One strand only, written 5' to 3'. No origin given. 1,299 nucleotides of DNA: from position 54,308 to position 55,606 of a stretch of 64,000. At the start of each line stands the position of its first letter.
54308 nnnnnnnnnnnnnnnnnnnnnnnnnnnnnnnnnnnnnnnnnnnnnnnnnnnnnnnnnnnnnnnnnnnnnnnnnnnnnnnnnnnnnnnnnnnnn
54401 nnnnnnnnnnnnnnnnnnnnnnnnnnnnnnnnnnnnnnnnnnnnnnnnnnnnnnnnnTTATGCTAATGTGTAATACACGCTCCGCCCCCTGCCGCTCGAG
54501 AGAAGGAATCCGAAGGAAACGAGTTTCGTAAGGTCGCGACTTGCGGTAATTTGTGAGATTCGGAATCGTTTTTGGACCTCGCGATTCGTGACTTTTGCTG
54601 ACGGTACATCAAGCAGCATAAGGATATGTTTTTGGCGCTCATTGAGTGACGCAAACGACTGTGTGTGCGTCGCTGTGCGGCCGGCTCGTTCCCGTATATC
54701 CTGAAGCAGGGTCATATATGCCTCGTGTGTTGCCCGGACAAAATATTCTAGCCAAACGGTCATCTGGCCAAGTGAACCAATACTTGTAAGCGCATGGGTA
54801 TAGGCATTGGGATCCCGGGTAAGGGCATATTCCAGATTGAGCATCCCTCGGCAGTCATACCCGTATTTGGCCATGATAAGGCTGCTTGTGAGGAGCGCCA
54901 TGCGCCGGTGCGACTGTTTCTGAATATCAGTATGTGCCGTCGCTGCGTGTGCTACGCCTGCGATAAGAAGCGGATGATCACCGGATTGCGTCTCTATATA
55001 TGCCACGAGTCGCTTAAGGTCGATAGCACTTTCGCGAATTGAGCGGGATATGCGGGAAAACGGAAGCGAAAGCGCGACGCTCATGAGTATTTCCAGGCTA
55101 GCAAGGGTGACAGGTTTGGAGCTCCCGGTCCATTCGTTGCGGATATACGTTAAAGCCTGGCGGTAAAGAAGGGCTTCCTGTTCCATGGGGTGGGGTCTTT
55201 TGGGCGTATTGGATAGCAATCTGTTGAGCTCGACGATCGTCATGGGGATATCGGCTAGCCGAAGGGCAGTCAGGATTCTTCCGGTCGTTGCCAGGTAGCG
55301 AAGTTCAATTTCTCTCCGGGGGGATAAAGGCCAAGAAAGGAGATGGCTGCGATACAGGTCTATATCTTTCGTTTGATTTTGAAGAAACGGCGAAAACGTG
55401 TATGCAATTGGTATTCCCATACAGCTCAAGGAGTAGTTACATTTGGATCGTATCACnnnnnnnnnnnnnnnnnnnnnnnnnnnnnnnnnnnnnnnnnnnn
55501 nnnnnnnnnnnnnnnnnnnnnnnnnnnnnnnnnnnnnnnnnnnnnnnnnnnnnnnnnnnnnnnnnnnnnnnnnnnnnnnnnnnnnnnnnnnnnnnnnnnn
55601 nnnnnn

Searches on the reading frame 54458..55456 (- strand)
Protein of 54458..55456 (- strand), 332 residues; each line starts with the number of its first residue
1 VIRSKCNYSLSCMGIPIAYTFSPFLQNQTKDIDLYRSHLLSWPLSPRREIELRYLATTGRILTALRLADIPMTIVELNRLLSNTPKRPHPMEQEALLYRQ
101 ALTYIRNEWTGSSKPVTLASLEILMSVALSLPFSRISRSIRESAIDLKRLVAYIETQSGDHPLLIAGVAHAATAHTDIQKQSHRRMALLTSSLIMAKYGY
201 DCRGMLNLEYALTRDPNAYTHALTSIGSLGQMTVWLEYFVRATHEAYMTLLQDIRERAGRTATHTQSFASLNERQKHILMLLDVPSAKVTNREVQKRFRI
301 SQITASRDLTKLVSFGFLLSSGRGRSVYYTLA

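Call 13: search_protein_families(library=pfam, proteins=[window:54458-55456:-], max_evalue=0.01)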
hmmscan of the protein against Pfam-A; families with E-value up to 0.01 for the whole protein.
window:54458-55456:- (332 aa): 0 families

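Call 61: search_protein_families(library=ncbifam, proteins=[window:54458-55456:-], max_evalue=0.00001)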
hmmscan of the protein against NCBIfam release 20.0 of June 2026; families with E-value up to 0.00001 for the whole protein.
window:54458-55456:- (332 aa): 0 families

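Call 79: search_solved_structures(query=window:54458-55456:-, max_evalue=1)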
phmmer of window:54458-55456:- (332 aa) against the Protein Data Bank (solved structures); distinct sequences matched with E-value up to 1: 5.
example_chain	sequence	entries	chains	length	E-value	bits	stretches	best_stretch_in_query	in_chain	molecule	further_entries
3tgn_A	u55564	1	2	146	0.0012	21.5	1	263-324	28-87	Adc operon repressor AdcR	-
8ip8_eb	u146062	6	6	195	0.25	13.9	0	192-224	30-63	40S ribosomal protein uS4 | 30S ribosomal protein S4, chloroplastic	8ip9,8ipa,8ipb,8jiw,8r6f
5jlu_A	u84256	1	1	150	0.26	13.9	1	266-318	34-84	Adhesin competence repressor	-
5jls_A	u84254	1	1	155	0.27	13.8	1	266-318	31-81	Adhesin competence repressor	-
10yo_A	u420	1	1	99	0.87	12.1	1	103-145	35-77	Chromosomal replication initiator protein DnaA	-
